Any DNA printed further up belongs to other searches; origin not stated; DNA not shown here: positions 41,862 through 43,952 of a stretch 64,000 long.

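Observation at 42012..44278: Translationally coupled pair: beta-helix-capped small secreted protein plus Cys-rich secreted protein carrying a phage-tail-fibre-type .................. motif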

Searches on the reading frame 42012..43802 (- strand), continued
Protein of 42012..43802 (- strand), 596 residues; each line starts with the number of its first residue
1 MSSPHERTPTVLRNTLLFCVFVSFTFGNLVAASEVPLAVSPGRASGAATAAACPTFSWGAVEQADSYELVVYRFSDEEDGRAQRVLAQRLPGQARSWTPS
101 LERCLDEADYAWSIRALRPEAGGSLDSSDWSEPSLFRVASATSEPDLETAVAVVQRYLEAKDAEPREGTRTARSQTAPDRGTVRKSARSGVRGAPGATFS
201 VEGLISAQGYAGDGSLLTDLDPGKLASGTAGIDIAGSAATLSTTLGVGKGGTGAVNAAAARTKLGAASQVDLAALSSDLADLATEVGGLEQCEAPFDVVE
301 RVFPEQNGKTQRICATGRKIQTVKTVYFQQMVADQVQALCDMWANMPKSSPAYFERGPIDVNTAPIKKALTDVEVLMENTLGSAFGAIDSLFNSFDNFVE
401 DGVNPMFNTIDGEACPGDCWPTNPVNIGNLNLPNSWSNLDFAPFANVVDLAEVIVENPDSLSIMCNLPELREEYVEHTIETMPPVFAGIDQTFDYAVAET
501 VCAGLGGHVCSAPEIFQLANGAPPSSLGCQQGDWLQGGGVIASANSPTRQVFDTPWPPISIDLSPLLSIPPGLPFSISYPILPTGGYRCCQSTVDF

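Call 47: find_related_loci(query=A1, collection=genome_contigs, flank=8000)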
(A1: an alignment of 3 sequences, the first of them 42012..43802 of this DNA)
Query A1 (596 aa) in genome_contigs; peptide patterns used: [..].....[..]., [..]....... (x = any residue, [..] = any of these).
25 stretches matched a pattern, but none encodes a relative of the query by tblastn (E <= 1e-3).
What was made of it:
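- Tried and rejected: The organism therefore could not be named directly (call 47).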

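Call 48: list_cluster_members(proteins=[P0001, P0019, P0004, P0007, P0012])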
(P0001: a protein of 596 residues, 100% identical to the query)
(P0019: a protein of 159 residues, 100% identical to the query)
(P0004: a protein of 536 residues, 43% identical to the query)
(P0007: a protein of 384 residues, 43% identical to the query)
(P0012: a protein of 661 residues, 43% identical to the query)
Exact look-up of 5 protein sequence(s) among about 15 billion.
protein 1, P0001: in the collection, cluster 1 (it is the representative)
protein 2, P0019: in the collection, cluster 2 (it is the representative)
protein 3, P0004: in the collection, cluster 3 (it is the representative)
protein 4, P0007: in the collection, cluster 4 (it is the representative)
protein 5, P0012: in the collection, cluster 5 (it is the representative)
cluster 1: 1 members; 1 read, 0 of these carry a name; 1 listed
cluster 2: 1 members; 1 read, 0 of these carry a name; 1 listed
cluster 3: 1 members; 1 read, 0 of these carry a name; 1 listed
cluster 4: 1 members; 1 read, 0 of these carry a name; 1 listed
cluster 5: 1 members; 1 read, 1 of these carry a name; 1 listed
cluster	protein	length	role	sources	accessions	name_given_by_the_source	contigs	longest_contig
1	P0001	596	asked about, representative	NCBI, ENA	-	-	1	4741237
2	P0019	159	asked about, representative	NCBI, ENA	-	-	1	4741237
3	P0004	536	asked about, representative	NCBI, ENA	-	-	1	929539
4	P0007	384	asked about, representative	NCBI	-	-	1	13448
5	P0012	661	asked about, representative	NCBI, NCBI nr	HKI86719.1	MAG TPA: tail fiber domain-containing protein, partial [Thermoanaerobaculia bacterium] | tail fiber domain-containing protein [Thermoanaerobaculia bacterium]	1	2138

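Call 69: find_related_loci(query=A8, collection=genome_contigs, flank=5000)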
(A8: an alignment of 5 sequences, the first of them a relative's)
Query A8 (384 aa) in genome_contigs; peptide patterns used: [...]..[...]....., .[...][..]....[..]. (x = any residue, [..] = any of these).
52 stretches matched a pattern; 21 encode a relative of the query (tblastn E <= 1e-3); 21 distinct loci.
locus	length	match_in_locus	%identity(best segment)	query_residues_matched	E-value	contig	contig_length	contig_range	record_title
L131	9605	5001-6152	100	1-384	0e+0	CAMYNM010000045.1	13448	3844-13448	MAG: Thermoanaerobaculia bacterium isolate FO_M_Acidobacteriota_06 genome assembly, contig: scaffold_5774, whole genome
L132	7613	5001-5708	53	27-242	3e-64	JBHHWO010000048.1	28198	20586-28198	MAG: Thermoanaerobaculia bacterium isolate S.2_sp2_bin.11 NODE_196_length_28198_cov_7.775148, whole genome shotgun seque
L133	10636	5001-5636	53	3-216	3e-61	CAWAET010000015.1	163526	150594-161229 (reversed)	MAG: Thermoanaerobaculia bacterium isolate MFD03551.bin.2.56 genome assembly, contig: contig_46052, whole genome shotgun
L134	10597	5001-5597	53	11-210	5e-56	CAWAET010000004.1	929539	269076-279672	MAG: Thermoanaerobaculia bacterium isolate MFD03551.bin.2.56 genome assembly, contig: contig_17985, whole genome shotgun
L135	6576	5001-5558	57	15-198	7e-56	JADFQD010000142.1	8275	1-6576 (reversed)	MAG: Acidobacteria bacterium isolate B78T1B8 B78T1B8_NODE18261, whole genome shotgun sequence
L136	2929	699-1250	55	31-204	2e-49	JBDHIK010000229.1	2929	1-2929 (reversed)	MAG: Gemmatimonadota bacterium isolate BHB10-2_Bin_277 BHB10-2_Bin_277_scaffold_282494, whole genome shotgun sequence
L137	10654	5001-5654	45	33-252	1e-41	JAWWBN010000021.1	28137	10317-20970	MAG: Thermoanaerobaculia bacterium isolate HN16.bin.12 k141_850386_length_28137_cov_8.0000, whole genome shotgun sequenc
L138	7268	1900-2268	60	31-153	2e-40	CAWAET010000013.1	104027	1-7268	MAG: Thermoanaerobaculia bacterium isolate MFD03551.bin.2.56 genome assembly, contig: contig_32819, whole genome shotgun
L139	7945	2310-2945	44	4-220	7e-40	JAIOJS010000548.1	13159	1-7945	MAG: Thermoanaerobaculia bacterium isolate MAG_62 contig_313705, whole genome shotgun sequence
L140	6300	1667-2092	52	3-151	1e-38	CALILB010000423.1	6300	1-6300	MAG: uncultured bacterium isolate N4_Bin_METABAT__140_1 genome assembly, contig: c_000002224379, whole genome shotgun se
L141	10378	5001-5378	52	31-153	1e-31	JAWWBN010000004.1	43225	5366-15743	MAG: Thermoanaerobaculia bacterium isolate HN16.bin.12 k141_1342175_length_43225_cov_9.3555, whole genome shotgun sequen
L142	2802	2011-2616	41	25-207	6e-29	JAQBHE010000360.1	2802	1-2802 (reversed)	MAG: Holophagae bacterium isolate MAG_452_bin-34 452_bin-34_ctg-360, whole genome shotgun sequence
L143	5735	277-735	45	12-161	4e-27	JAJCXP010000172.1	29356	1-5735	MAG: Acidobacteriota bacterium isolate OFTM233 OFTM233_171, whole genome shotgun sequence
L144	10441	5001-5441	42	29-177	4e-27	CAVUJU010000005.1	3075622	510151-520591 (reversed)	MAG: uncultured Acidobacteriota bacterium isolate MFD01721.bin.1.239 genome assembly, contig: contig_7017, whole genome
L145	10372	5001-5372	44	34-153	1e-27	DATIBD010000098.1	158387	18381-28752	MAG TPA_asm: Vicinamibacteria bacterium isolate SMAG_U16281 k141_601089, whole genome shotgun sequence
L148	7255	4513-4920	46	35-160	2e-22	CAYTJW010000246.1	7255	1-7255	MAG TPA_asm: uncultured Thermoanaerobaculia bacterium isolate binchicken_co66_87 genome assembly, contig: NODE_14857_len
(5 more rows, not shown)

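Call 72: search_protein_families(library=pfam, alignment_id=A9, max_evalue=0.001)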
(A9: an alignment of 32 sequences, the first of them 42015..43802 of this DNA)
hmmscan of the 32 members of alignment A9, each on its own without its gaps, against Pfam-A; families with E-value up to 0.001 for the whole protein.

A. member 1, window:42015-43802:- (596 aa): 0 families

B. families by the number of members that match (of 32 scanned): 6 families
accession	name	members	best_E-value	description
PF25788.1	Ig_Rha78A_N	15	1.5e-07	Rha78A-like, N-terminal immunoglobulin domain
PF07603.17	Lcl_C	7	5.6e-20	Lcl C-terminal domain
PF13884.11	Peptidase_S74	3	6.2e-13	Chaperone of endosialidase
PF07588.17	DUF1554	2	0.00034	Protein of unknown function (DUF1554)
PF11617.13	Cu-binding_MopE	1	4.1e-45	Putative metal-binding motif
PF01095.25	Pectinesterase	1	7.7e-06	Pectinesterase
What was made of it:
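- The recognisable tips are binding or assembly domains (Lcl_C, S74 chaperone, MopE repeats, beta-helix), not toxin domains (call 72).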

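Call 100: find_related_loci(query=A1, collection=viral_contigs, flank=5000)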
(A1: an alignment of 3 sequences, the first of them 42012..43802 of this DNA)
Query A1 (596 aa) in viral_contigs; peptide patterns used: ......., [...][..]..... (x = any residue, [..] = any of these).
66 stretches matched a pattern, but none encodes a relative of the query by tblastn (E <= 1e-3).

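Call 101: find_related_loci(query=A8, collection=viral_contigs, flank=5000)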
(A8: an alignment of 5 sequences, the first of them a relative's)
Query A8 (384 aa) in viral_contigs; peptide patterns used: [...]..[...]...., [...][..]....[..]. (x = any residue, [..] = any of these).
19 stretches matched a pattern, but none encodes a relative of the query by tblastn (E <= 1e-3).
